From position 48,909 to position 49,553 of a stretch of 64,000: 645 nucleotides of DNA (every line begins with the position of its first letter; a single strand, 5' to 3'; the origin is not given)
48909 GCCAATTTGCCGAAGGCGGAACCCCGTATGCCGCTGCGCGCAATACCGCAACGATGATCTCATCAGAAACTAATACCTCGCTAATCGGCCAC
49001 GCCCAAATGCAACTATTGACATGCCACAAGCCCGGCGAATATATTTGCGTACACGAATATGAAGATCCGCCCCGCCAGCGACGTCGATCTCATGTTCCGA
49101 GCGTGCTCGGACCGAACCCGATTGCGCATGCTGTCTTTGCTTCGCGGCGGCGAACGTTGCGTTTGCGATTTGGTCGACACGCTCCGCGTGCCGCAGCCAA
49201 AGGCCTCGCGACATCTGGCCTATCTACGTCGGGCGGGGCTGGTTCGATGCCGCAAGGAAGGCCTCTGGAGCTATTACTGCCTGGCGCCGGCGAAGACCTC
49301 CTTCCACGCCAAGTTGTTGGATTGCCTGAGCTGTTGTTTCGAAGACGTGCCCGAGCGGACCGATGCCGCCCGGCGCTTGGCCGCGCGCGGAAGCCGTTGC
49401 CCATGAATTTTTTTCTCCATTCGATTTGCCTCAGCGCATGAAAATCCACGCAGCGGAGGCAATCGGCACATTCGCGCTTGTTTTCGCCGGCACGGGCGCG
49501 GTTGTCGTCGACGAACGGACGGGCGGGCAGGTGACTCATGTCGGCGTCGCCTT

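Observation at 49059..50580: arsR-regulated aquaglyceroporin::ArsC channel-enzyme fusion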

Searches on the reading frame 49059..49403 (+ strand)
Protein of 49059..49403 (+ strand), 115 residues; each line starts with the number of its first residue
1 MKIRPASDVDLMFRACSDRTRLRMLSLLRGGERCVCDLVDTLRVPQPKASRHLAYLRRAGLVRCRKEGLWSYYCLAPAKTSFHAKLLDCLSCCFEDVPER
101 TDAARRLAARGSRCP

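Call 3: search_protein_families(library=pfam, proteins=[window:49059-49403:+], max_evalue=0.01)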
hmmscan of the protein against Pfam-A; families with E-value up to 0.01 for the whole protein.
window:49059-49403:+ (115 aa): 4 families
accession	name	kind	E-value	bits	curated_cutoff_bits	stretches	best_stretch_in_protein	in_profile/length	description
PF01022.26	HTH_5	-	3.2e-16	59.4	22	1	18-63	1-46/47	Bacterial regulatory protein, arsR family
PF12840.13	HTH_20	-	3e-08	33.9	27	1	17-65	2-51/51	Helix-turn-helix domain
PF01978.25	TrmB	-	0.0023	18.2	25.6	1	26-75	16-65/68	Sugar-specific transcriptional regulator TrmB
PF12802.13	MarR_2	-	0.0034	17.9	27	1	25-63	11-51/61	MarR family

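Call 4: search_protein_families(library=ncbifam, proteins=[window:49059-49403:+], max_evalue=0.01)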
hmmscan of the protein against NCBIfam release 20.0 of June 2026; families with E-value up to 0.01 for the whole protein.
window:49059-49403:+ (115 aa): 8 families
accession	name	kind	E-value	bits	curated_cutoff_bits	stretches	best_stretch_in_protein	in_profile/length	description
NF033788.1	HTH_metalloreg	subfamily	3.4e-25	87.6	55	1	12-78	4-71/77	metalloregulator ArsR/SmtB family transcription factor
NF007528.0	PRK10141.1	subfamily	2.5e-20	72.5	97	1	12-97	9-96/117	metalloregulator ArsR/SmtB family transcription factor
NF045707.1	Dbac_1936_reg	equivalog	6.3e-12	45.4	115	1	11-78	9-76/99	ArsR/SmtB-type metalloregulator TsoR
NF033789.1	repress_SdpR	subfamily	1.1e-11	44.5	100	1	12-75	1-64/79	autorepressor SdpR family transcription factor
NF041413.1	ArsR_Rv2640c_fam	equivalog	7.9e-11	42.4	155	1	6-93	29-118/118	Rv2640c family ArsR-like transcriptional regulator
NF040642.1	sulf_sens_BigR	equivalog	1e-10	41.6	155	1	6-88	7-86/95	sulfite-sensing transcriptional repressor BigR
NF047906.1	CdPbTransRegCmtR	equivalog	5.1e-08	32.8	150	1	12-80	14-82/104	Cd(II)/Pb(II)-sensing metalloregulatory transcriptional regulator CmtR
NF052532.1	TransRegPagRBaca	equivalog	0.0048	17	170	1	18-87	26-95/99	transcriptional repressor PagR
